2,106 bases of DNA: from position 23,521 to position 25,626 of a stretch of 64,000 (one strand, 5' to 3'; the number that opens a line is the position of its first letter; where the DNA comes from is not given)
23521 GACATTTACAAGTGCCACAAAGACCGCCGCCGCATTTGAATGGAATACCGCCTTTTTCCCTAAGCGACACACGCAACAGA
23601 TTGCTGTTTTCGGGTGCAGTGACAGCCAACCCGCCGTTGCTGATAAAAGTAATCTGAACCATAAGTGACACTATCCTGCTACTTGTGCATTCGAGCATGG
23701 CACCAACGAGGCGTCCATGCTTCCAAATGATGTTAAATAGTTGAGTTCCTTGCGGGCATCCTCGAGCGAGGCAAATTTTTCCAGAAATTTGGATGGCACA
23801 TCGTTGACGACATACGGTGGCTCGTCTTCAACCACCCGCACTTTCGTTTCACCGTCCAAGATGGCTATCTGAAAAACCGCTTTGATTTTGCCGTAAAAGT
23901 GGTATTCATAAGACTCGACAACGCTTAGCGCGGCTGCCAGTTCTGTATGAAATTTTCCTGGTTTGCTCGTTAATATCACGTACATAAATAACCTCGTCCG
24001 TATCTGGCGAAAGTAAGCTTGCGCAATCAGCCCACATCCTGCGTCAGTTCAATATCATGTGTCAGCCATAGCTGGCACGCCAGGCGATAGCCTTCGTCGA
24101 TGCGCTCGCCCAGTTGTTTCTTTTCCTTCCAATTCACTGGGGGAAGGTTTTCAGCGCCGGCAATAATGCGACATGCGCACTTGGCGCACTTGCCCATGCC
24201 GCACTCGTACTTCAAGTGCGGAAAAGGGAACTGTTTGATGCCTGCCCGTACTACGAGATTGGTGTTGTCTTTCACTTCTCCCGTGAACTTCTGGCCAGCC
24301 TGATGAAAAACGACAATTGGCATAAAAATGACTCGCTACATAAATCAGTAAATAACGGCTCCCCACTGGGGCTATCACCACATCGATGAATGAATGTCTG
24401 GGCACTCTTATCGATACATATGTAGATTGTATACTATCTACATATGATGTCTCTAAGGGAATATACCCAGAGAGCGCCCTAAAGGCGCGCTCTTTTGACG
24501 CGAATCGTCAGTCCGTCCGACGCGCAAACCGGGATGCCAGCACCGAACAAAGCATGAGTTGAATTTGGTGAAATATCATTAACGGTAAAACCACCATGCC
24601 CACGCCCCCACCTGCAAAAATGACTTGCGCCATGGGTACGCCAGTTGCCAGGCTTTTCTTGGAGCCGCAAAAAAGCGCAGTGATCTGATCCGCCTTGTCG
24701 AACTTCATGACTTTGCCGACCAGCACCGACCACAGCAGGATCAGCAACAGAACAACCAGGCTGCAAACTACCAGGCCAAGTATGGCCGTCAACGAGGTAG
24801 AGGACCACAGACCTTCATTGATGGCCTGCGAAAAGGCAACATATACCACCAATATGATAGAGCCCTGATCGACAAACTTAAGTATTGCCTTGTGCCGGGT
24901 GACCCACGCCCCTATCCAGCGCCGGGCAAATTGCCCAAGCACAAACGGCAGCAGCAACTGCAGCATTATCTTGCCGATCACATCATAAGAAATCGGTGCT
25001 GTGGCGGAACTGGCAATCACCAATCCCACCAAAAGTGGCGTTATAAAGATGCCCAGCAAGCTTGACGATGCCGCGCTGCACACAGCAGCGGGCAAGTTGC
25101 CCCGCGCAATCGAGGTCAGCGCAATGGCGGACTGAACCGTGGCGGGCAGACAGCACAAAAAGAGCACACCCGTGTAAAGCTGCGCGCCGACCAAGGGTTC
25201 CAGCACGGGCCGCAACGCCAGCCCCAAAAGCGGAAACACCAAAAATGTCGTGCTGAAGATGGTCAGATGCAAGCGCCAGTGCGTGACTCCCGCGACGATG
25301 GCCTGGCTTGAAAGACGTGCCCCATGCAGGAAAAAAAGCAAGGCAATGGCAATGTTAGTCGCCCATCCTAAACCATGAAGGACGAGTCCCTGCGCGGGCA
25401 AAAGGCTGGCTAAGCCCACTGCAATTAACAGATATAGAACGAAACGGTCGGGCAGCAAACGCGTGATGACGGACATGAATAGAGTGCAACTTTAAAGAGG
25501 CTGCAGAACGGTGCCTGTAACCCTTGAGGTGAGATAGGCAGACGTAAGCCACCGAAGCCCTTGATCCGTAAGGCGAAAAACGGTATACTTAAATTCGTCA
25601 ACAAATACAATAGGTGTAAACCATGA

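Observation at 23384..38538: A ~15-kb multi-operon island built around a di-iron heme-oxygenase-like protein, an orphan [2Fe-2S] electron-transfer chain, amidohydrolases and four transport systems: a candidate undescribed oxidative catabolic system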

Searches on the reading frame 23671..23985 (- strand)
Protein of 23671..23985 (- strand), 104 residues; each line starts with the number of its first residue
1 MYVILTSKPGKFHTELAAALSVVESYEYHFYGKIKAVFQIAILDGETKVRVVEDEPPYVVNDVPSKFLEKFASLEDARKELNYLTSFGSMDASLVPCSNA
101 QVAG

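Call 3: search_protein_families(library=pfam, proteins=[window:23671-23985:-], max_evalue=0.01)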
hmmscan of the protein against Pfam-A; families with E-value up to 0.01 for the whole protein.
window:23671-23985:- (104 aa): 0 families

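Call 5: search_protein_families(library=ncbifam, proteins=[window:23671-23985:-], max_evalue=0.001)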
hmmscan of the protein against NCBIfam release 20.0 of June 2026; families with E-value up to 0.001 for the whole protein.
window:23671-23985:- (104 aa): 0 families

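Call 32: search_solved_structures(query=window:23671-23985:-, max_evalue=10)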
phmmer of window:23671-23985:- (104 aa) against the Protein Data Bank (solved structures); distinct sequences matched with E-value up to 10: 1.
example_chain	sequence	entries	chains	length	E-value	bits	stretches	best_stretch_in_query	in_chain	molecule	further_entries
8i4n_A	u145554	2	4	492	1.9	11.9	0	7-31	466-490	6-phosphogluconate dehydrogenase, decarboxylating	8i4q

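Call 33: search_protein_families(library=pfam, proteins=[window:23671-23985:-], max_evalue=10)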
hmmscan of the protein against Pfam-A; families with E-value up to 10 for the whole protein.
window:23671-23985:- (104 aa): 0 families

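Call 34: find_homologous_proteins(query=window:23671-23985:-, max_evalue=0.001)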
Query window:23671-23985:- (104 aa): 361 proteins with E <= 0.001 among 366 candidates; the best 120 are listed.
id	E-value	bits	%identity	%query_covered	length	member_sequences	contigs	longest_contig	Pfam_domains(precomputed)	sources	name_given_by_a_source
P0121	3.4e-59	215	96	100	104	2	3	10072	-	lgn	-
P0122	9.3e-47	175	77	100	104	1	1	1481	-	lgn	-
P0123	2.5e-41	157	69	99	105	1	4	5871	-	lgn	-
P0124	2.0e-40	155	69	99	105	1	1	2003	-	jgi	jgi:hypothetical protein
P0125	3.0e-38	148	68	99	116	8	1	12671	-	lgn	-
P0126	2.8e-37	144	63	100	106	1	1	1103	-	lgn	-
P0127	4.8e-37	144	62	100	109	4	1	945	-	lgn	-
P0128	1.8e-36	142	64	96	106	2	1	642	-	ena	-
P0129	6.2e-36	140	60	100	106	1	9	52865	-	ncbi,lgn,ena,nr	ncbi:MAG TPA: ferredoxin [Candidimonas sp.]|nr:ferredoxin [Candidimonas sp.]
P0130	2.9e-32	128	58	100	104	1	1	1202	-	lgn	-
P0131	6.8e-32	127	59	96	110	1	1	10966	-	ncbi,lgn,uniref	ncbi:ferredoxin [Hydrogenophaga sp.]|uniref:ferredoxin n=1 Tax=Hydrogenophaga sp. TaxID=1904254 RepI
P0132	4.4e-31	125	60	96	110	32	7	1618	-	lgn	-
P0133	1.4e-30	123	62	96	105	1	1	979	-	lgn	-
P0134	6.9e-30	121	60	95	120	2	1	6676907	-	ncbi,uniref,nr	ncbi:ferredoxin [Achromobacter seleniivolatilans]|uniref:Ferredoxin n=1 Tax=Achromobacter seleniivol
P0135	9.9e-30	120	60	95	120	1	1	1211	-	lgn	-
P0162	2.7e-27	112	63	92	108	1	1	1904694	-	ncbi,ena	-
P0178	1.6e-26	110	60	90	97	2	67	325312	-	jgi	jgi:hypothetical protein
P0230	1.8e-24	103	59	90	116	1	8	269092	-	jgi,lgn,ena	jgi:hypothetical protein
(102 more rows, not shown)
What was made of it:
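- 23671..23985 (-): 104-aa protein of unknown fold, always between the two ferredoxin genes; proposed cofactor-less coupling or effector subunit. 361 homologues (call 34).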

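Call 39: predict_structure(alignment_id=A1)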
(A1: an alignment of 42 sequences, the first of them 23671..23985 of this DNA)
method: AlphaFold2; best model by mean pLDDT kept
length: 104 residues; sequences in the alignment: 42
mean_pLDDT: 88.9   pTM: 0.79
mean pLDDT of the five models: 88.9, 88.3, 88.1, 88.1, 86.2
residues with pLDDT >= 90: 80; 70-90: 18; 50-70: 1; < 50: 5
segments of 3 or more residues with pLDDT < 50: 100-104
pLDDT, mean of each block of 10 residues (from residue 1): 93 88 94 93 93 92 93 96 85 82 35
secondary structure, 60 per line:
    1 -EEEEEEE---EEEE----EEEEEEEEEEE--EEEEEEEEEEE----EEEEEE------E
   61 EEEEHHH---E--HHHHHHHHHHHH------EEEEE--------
elements in order: E2-8 E12-15 E20-30 E33-43 E48-53 E60-64 H74-85 E92-96
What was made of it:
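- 23671..23985 (-): AF2 pLDDT 88.9 (call 39).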

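Call 42: fold_search(model_id=the predicted structure, library=pdb)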
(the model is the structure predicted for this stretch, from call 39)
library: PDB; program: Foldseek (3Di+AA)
matches with E <= 10: 620; with E <= 0.001: 0
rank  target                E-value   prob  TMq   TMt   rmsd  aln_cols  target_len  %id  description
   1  2p9r_B                3.4e-01  0.09  0.21  0.22  15.6       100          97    9  Human alpha2-macroglogulin is composed of multiple domains, as predicted by homology with complement component C3 (released 2007-08-21)
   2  2p9r_A                3.6e-01  0.09  0.21  0.22  15.8       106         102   10  Human alpha2-macroglogulin is composed of multiple domains, as predicted by homology with complement component C3 (released 2007-08-21)
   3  3fcg_A                3.8e-01  0.08  0.19  0.22  13.8        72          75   12  Crystal Structure Analysis of the Middle Domain of the Caf1A Usher (released 2008-12-16)
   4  6x6q_A                5.9e-01  0.08  0.17  0.05  14.7        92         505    9  Peptide-bound structure of Marinomonas primoryensis peptide-binding domain (released 2021-09-01)
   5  6s5w_B                5.9e-01  0.06  0.17  0.17  14.5        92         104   11  Structure of Rib domain 'Rib Long' from Lactobacillus acidophilus (released 2019-12-11)
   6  7ahs_B                6.3e-01  0.06  0.17  0.09  14.4        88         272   10  titin-N2A Ig81-Ig83 (released 2021-03-24)
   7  4pi0_A                7.0e-01  0.08  0.25  0.09  11.9       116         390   13  Crystal structure of particulate methane monooxygenase from Methylocystis sp. ATCC 49242 (Rockwell) soaked in copper (released 2014-06-25)
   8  3rfr_A                7.4e-01  0.13  0.30  0.12  10.8       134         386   13  Crystal Structure of particulate methane monooxygenase (pMMO) from Methylocystis sp. strain M (released 2011-11-23)
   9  7jfy_A                7.4e-01  0.05  0.21  0.17  16.9       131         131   11  GAS41 YEATS domain in complex with 5 (released 2021-07-21)
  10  7ahs_A                7.8e-01  0.05  0.17  0.08  14.8        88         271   10  titin-N2A Ig81-Ig83 (released 2021-03-24)
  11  7bg7_B                8.7e-01  0.54  0.38  0.45   4.3        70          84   11  HRV14 in complex with its receptor ICAM-1 (released 2021-05-19)
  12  6jcq_R                8.7e-01  0.07  0.19  0.21  14.6        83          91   10  AAV1 in complex with AAVR (released 2019-10-23)
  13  4uj6                  8.7e-01  0.06  0.18  0.04  13.0        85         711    9  Structure of surface layer protein SbsC, domains 1-6 (released 2016-04-27)
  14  6s5w_A                8.7e-01  0.05  0.17  0.17  14.8        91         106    9  Structure of Rib domain 'Rib Long' from Lactobacillus acidophilus (released 2019-12-11)
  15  8uf4_C                9.2e-01  0.08  0.23  0.17  10.8       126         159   11  Crystal structure of wildtype dystroglycan proteolytic domain (juxtamembrane domain) (released 2024-09-11)
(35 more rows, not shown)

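Call 51: find_encoding_contigs(protein=P0178, flank=10000, max_places=3)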
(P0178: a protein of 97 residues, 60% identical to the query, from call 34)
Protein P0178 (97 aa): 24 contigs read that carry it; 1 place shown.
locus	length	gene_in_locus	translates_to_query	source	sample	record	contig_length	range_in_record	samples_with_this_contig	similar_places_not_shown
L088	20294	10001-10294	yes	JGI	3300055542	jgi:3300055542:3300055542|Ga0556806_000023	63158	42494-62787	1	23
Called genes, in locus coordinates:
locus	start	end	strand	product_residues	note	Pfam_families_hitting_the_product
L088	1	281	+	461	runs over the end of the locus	PF01474:DAHP_synth_2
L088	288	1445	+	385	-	-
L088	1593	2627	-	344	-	-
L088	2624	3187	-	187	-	PF04390:LptE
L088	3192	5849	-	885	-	PF00133:tRNA-synt_1, PF09334:tRNA-synt_1g, PF13603:tRNA-synt_1_2, PF00133:tRNA-synt_1 (weak), PF09334:tRNA-synt_1g (weak), PF08264:Anticodon_1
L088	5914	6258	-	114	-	-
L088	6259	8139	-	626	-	PF02705:K_trans, PF22776:K_trans_C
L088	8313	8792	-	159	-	PF03928:HbpS-like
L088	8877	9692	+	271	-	PF03070:TENA_THI-4, PF14518:Haem_oxygenas_2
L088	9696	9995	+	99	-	PF00111:Fer2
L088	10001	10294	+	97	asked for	-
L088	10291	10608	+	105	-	PF00111:Fer2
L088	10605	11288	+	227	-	PF00392:GntR, PF07729:FCD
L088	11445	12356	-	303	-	PF02826:2-Hacid_dh_C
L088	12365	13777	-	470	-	PF03060:NMO (weak)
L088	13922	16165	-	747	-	PF01138:RNase_PH, PF03725:RNase_PH_C, PF03726:PNPase, PF01138:RNase_PH, PF00013:KH_1, PF00575:S1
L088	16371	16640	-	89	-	PF00312:Ribosomal_S15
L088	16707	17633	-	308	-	PF01509:TruB_N, PF16198:TruB_C_2, PF09157:TruB-C_2 (weak)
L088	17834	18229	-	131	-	PF02033:RBFA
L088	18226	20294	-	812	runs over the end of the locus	?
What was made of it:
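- A minimal locus holds only HbpS-like | HDO-Fer2-small protein-Fer2-GntR among housekeeping genes (call 51).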

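Call 52: find_encoding_contigs(protein=P0162, flank=10000, max_places=1)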
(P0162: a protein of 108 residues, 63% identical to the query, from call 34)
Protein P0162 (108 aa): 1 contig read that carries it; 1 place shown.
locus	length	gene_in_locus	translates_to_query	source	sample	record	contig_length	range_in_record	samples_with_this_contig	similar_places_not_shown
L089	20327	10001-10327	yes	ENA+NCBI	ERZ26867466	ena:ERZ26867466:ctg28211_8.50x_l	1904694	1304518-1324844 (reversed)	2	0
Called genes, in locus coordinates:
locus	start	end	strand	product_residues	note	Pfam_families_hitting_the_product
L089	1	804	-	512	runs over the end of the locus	-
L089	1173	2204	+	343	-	PF13379:NMT1_2, PF09084:NMT1, PF12974:Phosphonate-bd (weak)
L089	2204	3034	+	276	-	PF00005:ABC_tran, PF13304:AAA_21 (faint)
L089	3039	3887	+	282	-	PF00528:BPD_transp_1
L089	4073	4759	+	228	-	PF00857:Isochorismatase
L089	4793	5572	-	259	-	PF00106:adh_short, PF13561:adh_short_C2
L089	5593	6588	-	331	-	PF00111:Fer2, PF00970:FAD_binding_6, PF00175:NAD_binding_1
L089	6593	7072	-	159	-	PF03928:HbpS-like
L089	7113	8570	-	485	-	PF00171:Aldedh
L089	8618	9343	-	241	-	PF03070:TENA_THI-4, PF14518:Haem_oxygenas_2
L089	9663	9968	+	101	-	PF00111:Fer2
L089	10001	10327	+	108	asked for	-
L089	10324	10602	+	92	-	PF00111:Fer2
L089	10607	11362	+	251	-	PF01925:TauE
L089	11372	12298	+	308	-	PF02423:OCD_Mu_crystall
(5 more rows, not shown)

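Call 83: find_encoding_contigs(protein=P0230, flank=10000, max_places=2)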
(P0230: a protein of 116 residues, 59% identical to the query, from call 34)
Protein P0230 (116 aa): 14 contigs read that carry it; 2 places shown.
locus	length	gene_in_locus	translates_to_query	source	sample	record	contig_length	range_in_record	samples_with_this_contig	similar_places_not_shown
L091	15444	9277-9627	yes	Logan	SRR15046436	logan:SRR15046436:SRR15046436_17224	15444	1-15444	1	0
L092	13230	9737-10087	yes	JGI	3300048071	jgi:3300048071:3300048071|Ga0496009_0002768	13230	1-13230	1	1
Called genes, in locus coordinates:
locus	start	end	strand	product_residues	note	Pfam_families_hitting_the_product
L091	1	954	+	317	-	?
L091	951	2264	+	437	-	PF25919:BSH_CusB (faint), PF25994:HH_AprE, PF26002:Beta-barrel_AprE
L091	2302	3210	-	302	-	PF00135:COesterase, PF20434:BD-FAE, PF07859:Abhydrolase_3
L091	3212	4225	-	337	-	PF00111:Fer2, PF00970:FAD_binding_6, PF00175:NAD_binding_1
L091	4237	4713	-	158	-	PF03928:HbpS-like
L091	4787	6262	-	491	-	PF00171:Aldedh, PF05893:LuxC (faint)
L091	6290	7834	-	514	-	-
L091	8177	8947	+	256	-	PF03070:TENA_THI-4, PF14518:Haem_oxygenas_2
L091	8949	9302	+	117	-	PF00111:Fer2 (weak)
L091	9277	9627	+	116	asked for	-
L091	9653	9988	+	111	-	PF00111:Fer2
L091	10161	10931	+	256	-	PF00392:GntR, PF07729:FCD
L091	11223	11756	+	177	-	PF20355:DUF6650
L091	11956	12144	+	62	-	-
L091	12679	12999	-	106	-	-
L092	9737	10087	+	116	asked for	-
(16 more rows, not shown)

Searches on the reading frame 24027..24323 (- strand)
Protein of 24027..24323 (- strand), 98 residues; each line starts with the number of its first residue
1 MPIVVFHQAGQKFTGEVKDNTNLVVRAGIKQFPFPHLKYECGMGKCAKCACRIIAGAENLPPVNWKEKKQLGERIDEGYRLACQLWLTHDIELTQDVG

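Call 3: search_protein_families(library=pfam, proteins=[window:24027-24323:-], max_evalue=0.01)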
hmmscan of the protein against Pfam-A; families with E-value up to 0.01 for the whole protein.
window:24027-24323:- (98 aa): 1 family
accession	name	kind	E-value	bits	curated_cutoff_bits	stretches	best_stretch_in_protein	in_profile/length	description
PF00111.32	Fer2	-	6.1e-09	36.1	21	1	7-85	2-74/77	2Fe-2S iron-sulfur cluster binding domain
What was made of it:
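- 24027..24323 (-): Fer2_A, small [2Fe-2S] ferredoxin. Pfam Fer2 (call 3).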

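Call 5: search_protein_families(library=ncbifam, proteins=[window:24027-24323:-], max_evalue=0.001)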
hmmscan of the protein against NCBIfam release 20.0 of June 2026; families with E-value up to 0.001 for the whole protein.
window:24027-24323:- (98 aa): 5 families
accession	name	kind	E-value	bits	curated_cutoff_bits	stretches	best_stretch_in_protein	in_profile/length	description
TIGR01941.1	nqrF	equivalog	5.5e-05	22.2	295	1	41-94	67-119/405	NADH:ubiquinone reductase (Na(+)-transporting) subunit F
NF040756.1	corr_regen_AcsV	exception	0.0001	20.9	800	1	42-93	36-83/632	corrinoid activation/regeneration protein AcsV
NF004317.0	PRK05713.1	equivalog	0.00039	19.8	338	1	37-94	30-83/312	iron-sulfur-binding ferredoxin reductase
TIGR02008.1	fdx_plant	subfamily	0.00043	20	81.15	1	36-93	35-88/97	ferredoxin [2Fe-2S]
TIGR02160.1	PA_CoA_Oxy5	hypoth_equivalog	0.00054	18.9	420.8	1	6-85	267-340/352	1,2-phenylacetyl-CoA epoxidase subunit PaaE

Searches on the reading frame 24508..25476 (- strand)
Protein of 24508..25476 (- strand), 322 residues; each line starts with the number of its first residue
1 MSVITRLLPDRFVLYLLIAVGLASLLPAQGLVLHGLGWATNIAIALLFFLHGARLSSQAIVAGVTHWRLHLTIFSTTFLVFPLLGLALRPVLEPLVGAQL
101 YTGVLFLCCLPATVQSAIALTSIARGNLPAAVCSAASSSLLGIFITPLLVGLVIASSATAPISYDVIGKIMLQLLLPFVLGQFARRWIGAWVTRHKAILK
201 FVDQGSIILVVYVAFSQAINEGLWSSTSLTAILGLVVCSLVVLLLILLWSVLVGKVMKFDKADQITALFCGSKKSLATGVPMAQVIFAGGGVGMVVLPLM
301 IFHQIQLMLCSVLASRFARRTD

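Call 3: search_protein_families(library=pfam, proteins=[window:24508-25476:-], max_evalue=0.01)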
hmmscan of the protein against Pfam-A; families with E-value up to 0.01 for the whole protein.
window:24508-25476:- (322 aa): 2 families
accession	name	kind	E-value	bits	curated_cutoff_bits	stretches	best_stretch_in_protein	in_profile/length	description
PF13593.11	SBF_like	-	9.1e-99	331.1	25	1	10-319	1-313/313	SBF-like CPA transporter family (DUF4137)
PF01758.21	SBF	-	5e-13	49.6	24.3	1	49-218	9-184/191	Sodium Bile acid symporter family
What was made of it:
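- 24508..25476 (-): SBF_like (BASS/YfeH) transporter; a window-specific insertion into the regulon. Pfam SBF_like 331 bits (call 3).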

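Call 5: search_protein_families(library=ncbifam, proteins=[window:24508-25476:-], max_evalue=0.001)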
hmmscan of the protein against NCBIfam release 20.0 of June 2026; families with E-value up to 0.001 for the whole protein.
window:24508-25476:- (322 aa): 0 families
